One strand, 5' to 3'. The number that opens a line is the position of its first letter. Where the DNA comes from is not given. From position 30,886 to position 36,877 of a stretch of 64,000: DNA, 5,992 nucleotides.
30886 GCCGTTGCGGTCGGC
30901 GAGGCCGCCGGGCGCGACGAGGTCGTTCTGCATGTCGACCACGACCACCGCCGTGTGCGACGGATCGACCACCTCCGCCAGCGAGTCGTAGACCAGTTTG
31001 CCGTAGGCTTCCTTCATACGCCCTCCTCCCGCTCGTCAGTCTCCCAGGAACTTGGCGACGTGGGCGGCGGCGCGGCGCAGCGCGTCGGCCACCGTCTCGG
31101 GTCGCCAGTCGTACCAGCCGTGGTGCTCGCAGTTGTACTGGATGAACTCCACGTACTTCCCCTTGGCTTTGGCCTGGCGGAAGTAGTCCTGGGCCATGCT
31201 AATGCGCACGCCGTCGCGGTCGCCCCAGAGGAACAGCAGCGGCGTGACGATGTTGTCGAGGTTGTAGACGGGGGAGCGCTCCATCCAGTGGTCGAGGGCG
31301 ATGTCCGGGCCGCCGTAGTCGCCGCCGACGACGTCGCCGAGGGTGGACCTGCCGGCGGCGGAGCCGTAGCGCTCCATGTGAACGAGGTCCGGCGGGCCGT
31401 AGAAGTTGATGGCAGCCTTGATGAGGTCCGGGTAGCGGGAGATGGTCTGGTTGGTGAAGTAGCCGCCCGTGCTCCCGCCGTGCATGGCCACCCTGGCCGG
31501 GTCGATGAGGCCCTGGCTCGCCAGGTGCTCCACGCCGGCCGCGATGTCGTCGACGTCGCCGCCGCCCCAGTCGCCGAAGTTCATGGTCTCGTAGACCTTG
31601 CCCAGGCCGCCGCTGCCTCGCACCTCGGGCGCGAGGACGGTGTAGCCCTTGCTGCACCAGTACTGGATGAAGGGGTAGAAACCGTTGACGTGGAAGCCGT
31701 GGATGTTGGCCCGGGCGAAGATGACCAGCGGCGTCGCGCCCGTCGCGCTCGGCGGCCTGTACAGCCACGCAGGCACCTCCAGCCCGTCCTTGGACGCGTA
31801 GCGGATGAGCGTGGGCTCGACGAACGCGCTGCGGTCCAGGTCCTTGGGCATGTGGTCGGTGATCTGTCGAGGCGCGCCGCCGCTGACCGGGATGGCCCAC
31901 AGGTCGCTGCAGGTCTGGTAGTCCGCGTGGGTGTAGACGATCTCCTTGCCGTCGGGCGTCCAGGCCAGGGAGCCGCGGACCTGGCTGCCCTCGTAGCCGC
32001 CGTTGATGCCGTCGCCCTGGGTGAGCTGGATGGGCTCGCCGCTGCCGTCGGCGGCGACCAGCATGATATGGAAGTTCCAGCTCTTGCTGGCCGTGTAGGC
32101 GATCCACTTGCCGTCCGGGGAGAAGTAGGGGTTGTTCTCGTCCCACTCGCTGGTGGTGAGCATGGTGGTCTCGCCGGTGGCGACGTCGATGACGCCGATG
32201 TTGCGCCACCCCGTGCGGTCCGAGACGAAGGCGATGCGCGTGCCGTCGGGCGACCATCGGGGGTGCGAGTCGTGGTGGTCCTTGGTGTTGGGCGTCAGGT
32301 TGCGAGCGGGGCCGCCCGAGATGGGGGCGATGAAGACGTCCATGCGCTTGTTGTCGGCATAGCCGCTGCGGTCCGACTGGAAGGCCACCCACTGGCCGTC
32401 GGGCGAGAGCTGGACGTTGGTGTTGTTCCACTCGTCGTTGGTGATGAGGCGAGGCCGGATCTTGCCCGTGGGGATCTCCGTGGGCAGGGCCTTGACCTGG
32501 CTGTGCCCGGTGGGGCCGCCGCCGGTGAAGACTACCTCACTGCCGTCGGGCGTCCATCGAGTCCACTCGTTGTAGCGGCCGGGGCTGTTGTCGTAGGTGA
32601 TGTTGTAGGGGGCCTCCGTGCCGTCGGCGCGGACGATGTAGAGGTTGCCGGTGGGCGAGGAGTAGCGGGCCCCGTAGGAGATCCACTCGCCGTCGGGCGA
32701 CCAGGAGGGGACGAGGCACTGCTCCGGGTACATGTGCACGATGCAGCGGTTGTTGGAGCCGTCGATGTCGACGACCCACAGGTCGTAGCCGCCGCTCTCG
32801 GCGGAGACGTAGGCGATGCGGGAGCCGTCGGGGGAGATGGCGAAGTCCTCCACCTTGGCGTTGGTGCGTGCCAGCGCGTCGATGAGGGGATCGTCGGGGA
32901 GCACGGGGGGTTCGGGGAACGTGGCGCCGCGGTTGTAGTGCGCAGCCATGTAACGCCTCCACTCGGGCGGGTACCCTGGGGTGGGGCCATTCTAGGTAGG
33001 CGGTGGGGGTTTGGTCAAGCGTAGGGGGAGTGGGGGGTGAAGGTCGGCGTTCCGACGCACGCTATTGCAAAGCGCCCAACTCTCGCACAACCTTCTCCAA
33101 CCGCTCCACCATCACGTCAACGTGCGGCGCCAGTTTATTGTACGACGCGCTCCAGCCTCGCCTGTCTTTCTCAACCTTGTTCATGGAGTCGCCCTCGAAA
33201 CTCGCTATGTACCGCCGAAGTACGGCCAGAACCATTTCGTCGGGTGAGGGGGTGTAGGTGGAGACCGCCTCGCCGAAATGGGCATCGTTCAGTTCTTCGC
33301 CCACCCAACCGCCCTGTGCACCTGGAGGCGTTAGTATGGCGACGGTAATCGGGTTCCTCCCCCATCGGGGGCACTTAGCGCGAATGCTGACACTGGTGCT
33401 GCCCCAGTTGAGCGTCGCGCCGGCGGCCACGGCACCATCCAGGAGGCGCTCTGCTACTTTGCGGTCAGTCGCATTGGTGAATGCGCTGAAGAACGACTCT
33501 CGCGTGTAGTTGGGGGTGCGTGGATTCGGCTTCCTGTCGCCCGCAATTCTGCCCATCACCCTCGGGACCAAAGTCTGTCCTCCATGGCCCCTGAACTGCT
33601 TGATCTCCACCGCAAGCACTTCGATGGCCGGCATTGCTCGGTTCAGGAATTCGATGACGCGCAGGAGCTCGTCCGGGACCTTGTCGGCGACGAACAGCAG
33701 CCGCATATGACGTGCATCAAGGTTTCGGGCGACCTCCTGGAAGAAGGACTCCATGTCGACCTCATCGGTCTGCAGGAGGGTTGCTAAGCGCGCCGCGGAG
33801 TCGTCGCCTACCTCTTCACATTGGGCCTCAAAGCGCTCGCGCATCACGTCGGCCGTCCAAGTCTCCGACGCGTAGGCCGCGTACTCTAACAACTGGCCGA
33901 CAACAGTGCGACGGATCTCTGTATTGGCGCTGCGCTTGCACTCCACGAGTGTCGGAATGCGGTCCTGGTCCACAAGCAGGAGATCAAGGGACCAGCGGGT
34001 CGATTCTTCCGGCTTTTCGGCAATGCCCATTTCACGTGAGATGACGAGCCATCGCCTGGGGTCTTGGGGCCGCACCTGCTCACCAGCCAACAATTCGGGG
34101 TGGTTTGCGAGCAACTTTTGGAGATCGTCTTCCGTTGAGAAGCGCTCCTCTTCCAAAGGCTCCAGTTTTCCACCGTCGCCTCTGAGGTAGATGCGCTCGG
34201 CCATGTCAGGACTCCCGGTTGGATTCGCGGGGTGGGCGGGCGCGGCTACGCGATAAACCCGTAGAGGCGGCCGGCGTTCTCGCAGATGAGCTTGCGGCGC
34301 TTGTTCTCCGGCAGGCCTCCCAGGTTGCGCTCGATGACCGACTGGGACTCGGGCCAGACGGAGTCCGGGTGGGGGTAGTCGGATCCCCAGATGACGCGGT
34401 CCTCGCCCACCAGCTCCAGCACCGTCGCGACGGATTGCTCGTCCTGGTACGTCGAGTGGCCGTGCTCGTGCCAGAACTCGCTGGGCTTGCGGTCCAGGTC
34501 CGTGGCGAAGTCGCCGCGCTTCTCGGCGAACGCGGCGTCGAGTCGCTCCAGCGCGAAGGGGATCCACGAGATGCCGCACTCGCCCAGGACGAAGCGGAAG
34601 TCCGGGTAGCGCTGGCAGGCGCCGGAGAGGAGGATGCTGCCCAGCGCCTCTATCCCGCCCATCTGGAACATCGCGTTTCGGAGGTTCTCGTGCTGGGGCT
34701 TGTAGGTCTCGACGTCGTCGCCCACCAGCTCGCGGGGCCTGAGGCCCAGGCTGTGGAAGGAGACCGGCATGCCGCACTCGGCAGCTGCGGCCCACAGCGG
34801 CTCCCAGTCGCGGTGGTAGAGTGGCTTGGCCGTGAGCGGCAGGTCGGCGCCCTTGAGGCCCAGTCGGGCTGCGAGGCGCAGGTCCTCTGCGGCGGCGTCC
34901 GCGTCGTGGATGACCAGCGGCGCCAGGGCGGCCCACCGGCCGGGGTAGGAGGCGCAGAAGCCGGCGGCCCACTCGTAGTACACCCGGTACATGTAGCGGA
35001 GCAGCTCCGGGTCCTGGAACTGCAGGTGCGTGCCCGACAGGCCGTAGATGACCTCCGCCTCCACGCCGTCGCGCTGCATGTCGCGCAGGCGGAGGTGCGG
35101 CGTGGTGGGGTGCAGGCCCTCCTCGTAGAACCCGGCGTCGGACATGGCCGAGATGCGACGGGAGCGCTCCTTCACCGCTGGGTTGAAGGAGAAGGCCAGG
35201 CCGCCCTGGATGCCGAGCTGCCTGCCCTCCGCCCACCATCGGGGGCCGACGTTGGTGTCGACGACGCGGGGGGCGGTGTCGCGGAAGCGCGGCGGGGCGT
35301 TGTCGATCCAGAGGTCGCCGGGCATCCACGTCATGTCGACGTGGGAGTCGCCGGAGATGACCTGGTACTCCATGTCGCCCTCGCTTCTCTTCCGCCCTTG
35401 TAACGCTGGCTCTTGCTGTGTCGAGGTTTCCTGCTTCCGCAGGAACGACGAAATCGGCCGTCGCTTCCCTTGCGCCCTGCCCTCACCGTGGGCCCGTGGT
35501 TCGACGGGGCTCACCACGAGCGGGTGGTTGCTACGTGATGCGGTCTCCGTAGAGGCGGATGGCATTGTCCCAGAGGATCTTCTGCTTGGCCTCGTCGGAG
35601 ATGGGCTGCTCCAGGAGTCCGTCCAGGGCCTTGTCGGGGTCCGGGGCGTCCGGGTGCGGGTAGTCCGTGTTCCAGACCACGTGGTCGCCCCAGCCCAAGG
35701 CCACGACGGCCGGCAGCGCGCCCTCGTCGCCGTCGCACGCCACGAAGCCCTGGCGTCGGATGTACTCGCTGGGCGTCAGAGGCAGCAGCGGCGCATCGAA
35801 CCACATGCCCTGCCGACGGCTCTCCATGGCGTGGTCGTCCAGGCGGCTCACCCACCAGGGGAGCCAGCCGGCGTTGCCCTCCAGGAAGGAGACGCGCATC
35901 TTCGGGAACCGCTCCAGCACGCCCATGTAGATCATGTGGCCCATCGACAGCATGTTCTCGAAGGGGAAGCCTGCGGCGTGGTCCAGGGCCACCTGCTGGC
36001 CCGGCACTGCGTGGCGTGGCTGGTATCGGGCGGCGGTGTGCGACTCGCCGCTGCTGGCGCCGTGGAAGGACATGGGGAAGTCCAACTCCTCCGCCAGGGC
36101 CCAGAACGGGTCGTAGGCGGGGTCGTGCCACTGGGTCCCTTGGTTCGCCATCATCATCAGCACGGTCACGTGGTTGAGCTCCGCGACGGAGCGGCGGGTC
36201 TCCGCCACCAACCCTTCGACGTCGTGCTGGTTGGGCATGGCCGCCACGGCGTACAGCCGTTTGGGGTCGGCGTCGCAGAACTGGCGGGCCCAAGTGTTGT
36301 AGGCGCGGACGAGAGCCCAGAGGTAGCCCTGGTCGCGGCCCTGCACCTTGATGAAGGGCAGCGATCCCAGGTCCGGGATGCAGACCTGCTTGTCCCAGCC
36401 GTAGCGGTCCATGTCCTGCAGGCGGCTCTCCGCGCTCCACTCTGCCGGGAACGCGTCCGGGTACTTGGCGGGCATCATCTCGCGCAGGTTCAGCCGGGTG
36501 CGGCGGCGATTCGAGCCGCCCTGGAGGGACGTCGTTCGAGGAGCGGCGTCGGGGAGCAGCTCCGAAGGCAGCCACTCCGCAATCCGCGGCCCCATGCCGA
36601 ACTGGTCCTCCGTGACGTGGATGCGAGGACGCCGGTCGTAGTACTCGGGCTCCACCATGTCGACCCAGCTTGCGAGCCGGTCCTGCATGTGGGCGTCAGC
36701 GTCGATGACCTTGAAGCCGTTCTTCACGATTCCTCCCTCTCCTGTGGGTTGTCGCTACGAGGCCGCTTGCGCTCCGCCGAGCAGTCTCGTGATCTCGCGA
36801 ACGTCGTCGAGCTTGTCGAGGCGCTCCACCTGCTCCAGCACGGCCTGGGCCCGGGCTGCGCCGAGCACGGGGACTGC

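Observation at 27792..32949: Four tandem isochorismatase-like cysteine hydrolase paralogs with an embedded, translationally coupled YbjQ gene, behind an S9 peptidase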

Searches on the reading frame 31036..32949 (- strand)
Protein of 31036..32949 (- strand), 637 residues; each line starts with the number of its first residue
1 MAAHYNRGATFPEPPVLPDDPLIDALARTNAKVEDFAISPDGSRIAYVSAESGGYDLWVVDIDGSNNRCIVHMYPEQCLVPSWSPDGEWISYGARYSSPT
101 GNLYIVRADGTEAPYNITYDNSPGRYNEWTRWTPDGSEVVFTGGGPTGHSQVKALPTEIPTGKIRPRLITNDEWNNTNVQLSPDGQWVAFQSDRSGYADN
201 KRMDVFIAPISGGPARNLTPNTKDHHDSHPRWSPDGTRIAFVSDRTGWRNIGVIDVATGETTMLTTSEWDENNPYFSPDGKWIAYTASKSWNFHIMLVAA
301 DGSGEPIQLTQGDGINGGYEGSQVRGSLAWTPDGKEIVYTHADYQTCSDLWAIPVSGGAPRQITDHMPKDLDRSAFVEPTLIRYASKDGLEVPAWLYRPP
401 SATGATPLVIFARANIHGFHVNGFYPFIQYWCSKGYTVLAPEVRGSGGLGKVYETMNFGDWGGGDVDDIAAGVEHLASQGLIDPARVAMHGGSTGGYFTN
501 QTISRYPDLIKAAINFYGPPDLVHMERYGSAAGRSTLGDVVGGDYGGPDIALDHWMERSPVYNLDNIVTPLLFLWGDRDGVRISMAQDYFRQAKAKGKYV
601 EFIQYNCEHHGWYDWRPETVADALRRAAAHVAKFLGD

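Call 3: search_protein_families(library=pfam, proteins=[window:31036-32949:-])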
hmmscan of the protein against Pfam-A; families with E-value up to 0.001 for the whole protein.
window:31036-32949:- (637 aa): 11 families
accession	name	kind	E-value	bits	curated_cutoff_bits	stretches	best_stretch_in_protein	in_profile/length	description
PF07676.18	PD40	-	2.7e-35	120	20.9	4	221-247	7-32/38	WD40-like Beta Propeller Repeat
PF00326.27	Peptidase_S9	-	8.8e-29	101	22.6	1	428-614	7-191/213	Prolyl oligopeptidase family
PF00930.27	DPPIV_N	-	1.2e-14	54.2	22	0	253-343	27-121/354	Dipeptidyl peptidase IV (DPP IV) N-terminal region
PF25174.1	Beta-prop_THOC3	-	5.5e-10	39.1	305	0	226-289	90-150/272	THOC3 beta-propeller domain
PF01738.24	DLH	-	1e-07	32.2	21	1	394-635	3-213/217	Dienelactone hydrolase family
PF10647.15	Gmad1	-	1.4e-07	32.1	20.5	1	21-89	13-77/251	Lipoprotein LpqB beta-propeller domain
PF12146.15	Hydrolase_4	-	5.3e-06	26.3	27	1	418-514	12-105/239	Serine aminopeptidase, S33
PF02129.25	Peptidase_S15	-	1.2e-05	25.6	23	1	388-529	1-140/262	X-Pro dipeptidyl-peptidase (S15 family)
PF05448.18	AXE1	-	3.7e-05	23.1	21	0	377-452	54-126/321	Acetyl xylan esterase (AXE1)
PF00400.38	WD40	-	0.00012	22.9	27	0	276-292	19-32/39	WD domain, G-beta repeat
PF07859.19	Abhydrolase_3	-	0.00032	21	25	1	466-613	49-209/210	alpha/beta hydrolase fold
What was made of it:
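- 31036..32949 (-): S9-family serine peptidase, 637 aa. PD40 beta-propeller plus an alpha/beta-hydrolase domain. By eye the N-terminus lacks a hydrophobic signal-like stretch. First gene of the operon. Pfam PD40 and Peptidase_S9 (call 3).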

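Call 4: search_protein_families(library=ncbifam, proteins=[window:31036-32949:-], max_evalue=0.01)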
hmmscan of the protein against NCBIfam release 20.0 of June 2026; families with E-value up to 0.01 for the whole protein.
window:31036-32949:- (637 aa): 11 families
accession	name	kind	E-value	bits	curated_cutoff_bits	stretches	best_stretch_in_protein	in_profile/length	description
TIGR02800.1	propeller_TolB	equivalog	9.1e-44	150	343.15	1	43-307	157-404/418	Tol-Pal system beta propeller repeat protein TolB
NF033523.0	lasso_peptidase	equivalog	8e-42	143.8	400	4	336-617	335-619/638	Atxe2 family lasso peptide isopeptidase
NF053518.1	DipepPtdsDpp5Prph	equivalog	2.8e-31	108.8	900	1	27-610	58-631/655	dipeptidyl-peptidase Dpp5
NF002183.0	PRK01029.1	equivalog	1.6e-27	96.6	405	2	165-299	271-401/429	Tol-Pal system protein TolB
NF050058.1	e_dPHAscl_type1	hypoth_equivalog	1.8e-11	44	150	1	392-520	8-139/276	extracellular catalytic domain type 1 short-chain-length polyhydroxyalkanoate depolymerase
NF052340.1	hydrazine_beta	equivalog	0.00013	21.1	560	0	232-293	169-234/372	hydrazine synthase subunit beta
TIGR01840.1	esterase_phb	subfamily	0.00017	21.2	107.85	1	435-520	43-130/213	PHB depolymerase family esterase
NF041440.1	hydrolase_YghX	exception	0.00094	18.4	460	0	377-518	66-208/292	YghX family hydrolase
NF007511.0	PRK10115.1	equivalog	0.0011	17.5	1313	1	333-515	371-554/686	oligopeptidase B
NF053607.1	CHU_0125_OmpA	equivalog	0.0042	15.6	620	0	166-258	211-305/639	CHU_0125 family OmpA-like outer membrane integrity protein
NF050089.1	i_nPHAscl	equivalog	0.008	15.3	300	0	564-615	226-276/288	intracellular short-chain-length polyhydroxyalkanoate depolymerase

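Call 23: search_solved_structures(query=window:31036-32949:-, max_evalue=1e-10)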
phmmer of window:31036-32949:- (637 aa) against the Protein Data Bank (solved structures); distinct sequences matched with E-value up to 1e-10: 35.
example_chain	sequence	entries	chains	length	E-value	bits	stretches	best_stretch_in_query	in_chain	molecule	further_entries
8wt1_A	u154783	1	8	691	3e-34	121.7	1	165-610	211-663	S9 family peptidase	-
5l8s_A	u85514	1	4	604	2e-30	109.1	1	359-614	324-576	Amino acyl peptidase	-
3azo_A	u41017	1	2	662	1.3e-26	96.5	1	141-628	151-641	Aminopeptidase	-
3azp_A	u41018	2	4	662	3.4e-26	95.1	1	141-628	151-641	Aminopeptidase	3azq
6pnv_A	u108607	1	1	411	3e-24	88.7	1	43-304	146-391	Tol-Pal system protein TolB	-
4r40_A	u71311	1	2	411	2.3e-23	85.7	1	43-304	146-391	Protein TolB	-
4pwz_A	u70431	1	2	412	2.4e-23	85.7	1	43-304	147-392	Protein TolB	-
1crz_A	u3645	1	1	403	2.6e-23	85.6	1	43-304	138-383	TOLB PROTEIN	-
2w8b_A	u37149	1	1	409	2.6e-23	85.6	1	43-304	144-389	PROTEIN TOLB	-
2w8b_B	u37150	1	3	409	2.7e-23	85.5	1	43-304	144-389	PROTEIN TOLB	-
2hqs_A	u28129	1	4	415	2.8e-23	85.5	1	43-304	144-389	Protein tolB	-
3iax_A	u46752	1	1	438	3.4e-23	85.2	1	43-304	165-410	Protein tolB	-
1c5k_A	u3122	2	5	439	3.4e-23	85.2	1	43-304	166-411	PROTEIN (TOLB PROTEIN) | PROTEIN TOLB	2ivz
4jml_A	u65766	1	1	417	3.9e-23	85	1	43-304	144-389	Protein TolB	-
7nst_E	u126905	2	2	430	4.4e-23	84.8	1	43-304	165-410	Tol-Pal system protein TolB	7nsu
5yzm_A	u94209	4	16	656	3.4e-21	78.6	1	391-611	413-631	Acyl-peptide hydrolase, putative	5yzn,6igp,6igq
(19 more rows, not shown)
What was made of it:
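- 31036..32949 (-): Nearest PDB entries are 8wt1, 5l8s (aminoacyl peptidase), 3azo and 5yzm (acyl-peptide hydrolase) (call 23).
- On S9C acylaminoacyl-peptidase: Matches to aminopeptidase 3azo and DPP4-type enzymes are comparable (call 23).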

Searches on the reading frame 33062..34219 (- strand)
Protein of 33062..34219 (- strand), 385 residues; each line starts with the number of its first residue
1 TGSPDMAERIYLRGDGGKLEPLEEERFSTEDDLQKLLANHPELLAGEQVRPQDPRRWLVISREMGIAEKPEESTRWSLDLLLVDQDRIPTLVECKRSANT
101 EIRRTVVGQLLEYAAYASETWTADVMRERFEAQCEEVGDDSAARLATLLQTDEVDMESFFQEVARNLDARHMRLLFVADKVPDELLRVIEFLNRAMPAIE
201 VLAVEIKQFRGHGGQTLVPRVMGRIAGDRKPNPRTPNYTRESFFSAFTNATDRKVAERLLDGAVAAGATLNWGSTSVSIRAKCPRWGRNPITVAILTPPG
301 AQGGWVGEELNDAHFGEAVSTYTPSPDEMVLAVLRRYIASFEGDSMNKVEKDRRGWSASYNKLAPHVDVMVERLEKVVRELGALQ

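Call 13: search_protein_families(library=pfam, proteins=[window:33062-34219:-], max_evalue=0.00001)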
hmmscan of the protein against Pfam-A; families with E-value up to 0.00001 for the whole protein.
window:33062-34219:- (385 aa): 0 families

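Call 47: search_protein_families(library=ncbifam, proteins=[window:33062-34219:-], max_evalue=0.00001)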
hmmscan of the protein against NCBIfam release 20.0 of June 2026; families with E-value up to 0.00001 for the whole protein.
window:33062-34219:- (385 aa): 0 families
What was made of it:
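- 33062..34219 (-): Variable inserted gene, 385 aa. It resembles the phage-defence candidate PDC-S11 and is not part of the conserved pathway. No Pfam or NCBIfam hit (calls 13, 47).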

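Call 51: search_protein_families(library=padloc, proteins=[window:33062-34219:-], max_evalue=0.01)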
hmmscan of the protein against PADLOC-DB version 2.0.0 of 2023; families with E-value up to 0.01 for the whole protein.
window:33062-34219:- (385 aa): 4 families
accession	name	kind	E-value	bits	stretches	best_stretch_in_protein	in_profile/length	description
PDLC04916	PDC-S11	-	2.2e-13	48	1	17-267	12-234/358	-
PDLC04913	PDC-S11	-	1.8e-07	28.5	1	22-184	19-159/375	-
PDLC04909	PDC-S11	-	0.00037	18.2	1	24-163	21-146/347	-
PDLC04910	PDC-S11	-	0.0071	13.6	1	77-209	60-181/359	-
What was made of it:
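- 33062..34219 (-): PADLOC PDC-S11 at 2e-13 (call 51).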

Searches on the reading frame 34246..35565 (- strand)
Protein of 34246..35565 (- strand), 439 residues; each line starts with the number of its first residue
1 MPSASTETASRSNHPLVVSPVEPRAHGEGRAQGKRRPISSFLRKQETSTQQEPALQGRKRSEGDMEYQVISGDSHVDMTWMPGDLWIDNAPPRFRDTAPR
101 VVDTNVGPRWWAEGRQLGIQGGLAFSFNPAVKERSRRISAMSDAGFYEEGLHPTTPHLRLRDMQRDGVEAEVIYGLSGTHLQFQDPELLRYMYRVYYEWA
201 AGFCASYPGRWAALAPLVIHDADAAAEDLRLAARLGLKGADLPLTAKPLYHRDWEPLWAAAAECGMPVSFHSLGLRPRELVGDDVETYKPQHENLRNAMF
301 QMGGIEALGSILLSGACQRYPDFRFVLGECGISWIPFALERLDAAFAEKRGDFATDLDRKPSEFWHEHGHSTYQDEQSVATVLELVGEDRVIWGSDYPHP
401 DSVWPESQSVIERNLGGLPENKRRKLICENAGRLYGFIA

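Call 14: search_protein_families(library=pfam, proteins=[window:34246-35565:-], max_evalue=0.00001)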
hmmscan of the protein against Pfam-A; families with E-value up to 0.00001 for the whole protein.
window:34246-35565:- (439 aa): 1 family
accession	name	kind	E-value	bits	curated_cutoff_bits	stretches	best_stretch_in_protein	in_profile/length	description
PF04909.20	Amidohydro_2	-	1.1e-31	111.1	26.4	1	154-437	19-289/289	Amidohydrolase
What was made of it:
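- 34246..35373 (-): Amidohydro_2 protein B, about 375 aa (metal-dependent decarboxylase/hydrolase superfamily). PF04909 at 1e-31 (call 14).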

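Call 46: search_solved_structures(query=window:34246-35373:-, max_evalue=0.00001)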
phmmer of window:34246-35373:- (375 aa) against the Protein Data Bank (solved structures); distinct sequences matched with E-value up to 0.00001: 31.
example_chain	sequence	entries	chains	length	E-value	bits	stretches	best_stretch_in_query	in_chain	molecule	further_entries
6omp_A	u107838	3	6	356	3e-35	125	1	8-359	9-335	PtmU3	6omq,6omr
8uyr_A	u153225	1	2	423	5.7e-25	91.1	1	6-353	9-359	DitZ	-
8sm7_A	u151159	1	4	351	2.1e-15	59.6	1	107-371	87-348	Amidohydrolase 2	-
4icm_A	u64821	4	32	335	3e-14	55.9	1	95-371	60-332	5-carboxyvanillate decarboxylase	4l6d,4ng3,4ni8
6m1w_A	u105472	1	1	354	4.2e-14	55.4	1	57-341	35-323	Amidohydrolase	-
8ful_A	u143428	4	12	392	5.6e-14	54.9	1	57-341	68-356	Amidohydrolase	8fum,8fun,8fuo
6m2i_A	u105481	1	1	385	5.6e-14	54.9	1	57-341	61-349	Amidohydrolase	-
6m1w_B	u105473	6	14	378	7.2e-14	54.6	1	118-372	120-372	Amidohydrolase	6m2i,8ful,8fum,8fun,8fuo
8sm6_A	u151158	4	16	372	1.7e-13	53.3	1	121-371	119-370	Amidohydrolase family protein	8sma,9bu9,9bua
3nur_A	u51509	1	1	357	2.5e-13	52.8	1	114-373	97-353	Amidohydrolase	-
8sm8_G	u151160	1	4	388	1.9e-11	46.6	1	139-373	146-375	Putative amidohydrolase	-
6mgt_A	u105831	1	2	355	5.5e-10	41.8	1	92-371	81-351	2-amino-3-carboxymuconate 6-semialdehyde decarboxylase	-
8yt2_A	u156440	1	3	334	6.1e-10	41.7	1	92-371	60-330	2-amino-3-carboxymuconate 6-semialdehyde decarboxylase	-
2hbv_A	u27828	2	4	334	8.4e-10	41.2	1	92-371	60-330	2-amino-3-carboxymuconate 6-semialdehyde decarboxylase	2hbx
4ifk_B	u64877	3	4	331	8.7e-10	41.1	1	92-371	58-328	2-amino-3-carboxymuconate 6-semialdehyde decarboxylase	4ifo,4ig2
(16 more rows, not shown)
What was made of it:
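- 34246..35373 (-): Nearest PDB entries are PtmU3, DitZ and LigW (call 46).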

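Call 47: search_protein_families(library=ncbifam, proteins=[window:34246-35373:-], max_evalue=0.00001)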
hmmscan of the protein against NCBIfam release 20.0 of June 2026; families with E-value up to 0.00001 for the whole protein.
window:34246-35373:- (375 aa): 0 families

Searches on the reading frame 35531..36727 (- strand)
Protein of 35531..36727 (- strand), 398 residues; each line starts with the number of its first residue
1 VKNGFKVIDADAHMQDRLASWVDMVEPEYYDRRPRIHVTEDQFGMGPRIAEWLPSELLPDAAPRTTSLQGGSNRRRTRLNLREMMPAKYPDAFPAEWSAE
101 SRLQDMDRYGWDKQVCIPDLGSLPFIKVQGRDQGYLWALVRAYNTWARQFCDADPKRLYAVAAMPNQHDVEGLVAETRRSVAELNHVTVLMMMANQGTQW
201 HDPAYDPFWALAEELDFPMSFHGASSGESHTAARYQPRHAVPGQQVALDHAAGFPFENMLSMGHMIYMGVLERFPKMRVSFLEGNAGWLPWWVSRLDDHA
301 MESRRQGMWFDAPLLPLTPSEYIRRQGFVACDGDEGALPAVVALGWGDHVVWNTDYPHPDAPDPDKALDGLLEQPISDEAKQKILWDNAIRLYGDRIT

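Call 14: search_protein_families(library=pfam, proteins=[window:35531-36727:-], max_evalue=0.00001)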
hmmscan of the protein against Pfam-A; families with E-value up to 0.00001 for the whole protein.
window:35531-36727:- (398 aa): 1 family
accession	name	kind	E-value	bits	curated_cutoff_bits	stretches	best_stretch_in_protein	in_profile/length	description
PF04909.20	Amidohydro_2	-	9.1e-30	104.8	26.4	1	92-394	14-288/289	Amidohydrolase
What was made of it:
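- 35531..36727 (-): Amidohydro_2 protein A, 398 aa. It is the neighbour most widely conserved with these hydrolase arrays. PF04909 at 9e-30 (call 14).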

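Call 45: search_solved_structures(query=window:35531-36727:-, max_evalue=0.00001)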
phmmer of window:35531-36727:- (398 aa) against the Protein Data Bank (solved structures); distinct sequences matched with E-value up to 0.00001: 27.
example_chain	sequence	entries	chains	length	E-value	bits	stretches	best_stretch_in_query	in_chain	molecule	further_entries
6omp_A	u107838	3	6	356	4e-25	91.9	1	84-364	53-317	PtmU3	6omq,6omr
8sm8_G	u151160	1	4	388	4.2e-15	58.9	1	136-394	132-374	Putative amidohydrolase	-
8uyr_A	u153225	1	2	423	4.6e-15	58.8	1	84-393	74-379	DitZ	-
6m1w_B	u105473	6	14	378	1.5e-13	53.7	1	127-394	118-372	Amidohydrolase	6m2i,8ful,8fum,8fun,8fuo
8sm9_F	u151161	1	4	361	1.6e-12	50.4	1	141-393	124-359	Amidohydrolase 2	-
4inf_A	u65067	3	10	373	8.7e-12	48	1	100-390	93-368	METAL-DEPENDENT HYDROLASE | 5-Carboxyvanillate Decarboxylase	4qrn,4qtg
4icm_A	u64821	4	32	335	1.8e-11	47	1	102-393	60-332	5-carboxyvanillate decarboxylase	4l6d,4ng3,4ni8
6mgt_A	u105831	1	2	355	3.1e-11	46.2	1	89-393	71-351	2-amino-3-carboxymuconate 6-semialdehyde decarboxylase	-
4qs5_A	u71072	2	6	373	4.3e-11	45.7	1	100-390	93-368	Ligw2 Decarboxylase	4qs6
4epk_A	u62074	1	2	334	7e-11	45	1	89-393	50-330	2-amino-3-carboxymuconate 6-semialdehyde decarboxylase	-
8sm7_A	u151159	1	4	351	9.3e-11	44.6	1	187-393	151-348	Amidohydrolase 2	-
8yt2_A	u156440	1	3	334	1.3e-10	44.2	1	89-393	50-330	2-amino-3-carboxymuconate 6-semialdehyde decarboxylase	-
2hbv_A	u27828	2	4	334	1.8e-10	43.7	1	89-393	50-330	2-amino-3-carboxymuconate 6-semialdehyde decarboxylase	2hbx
4ifk_B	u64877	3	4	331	1.8e-10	43.7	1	89-393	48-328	2-amino-3-carboxymuconate 6-semialdehyde decarboxylase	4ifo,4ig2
6mgs_A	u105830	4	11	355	2e-10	43.5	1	89-393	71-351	2-amino-3-carboxymuconate 6-semialdehyde decarboxylase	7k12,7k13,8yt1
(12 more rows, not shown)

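Call 47: search_protein_families(library=ncbifam, proteins=[window:35531-36727:-], max_evalue=0.00001)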
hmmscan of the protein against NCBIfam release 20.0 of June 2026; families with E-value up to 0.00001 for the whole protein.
window:35531-36727:- (398 aa): 0 families
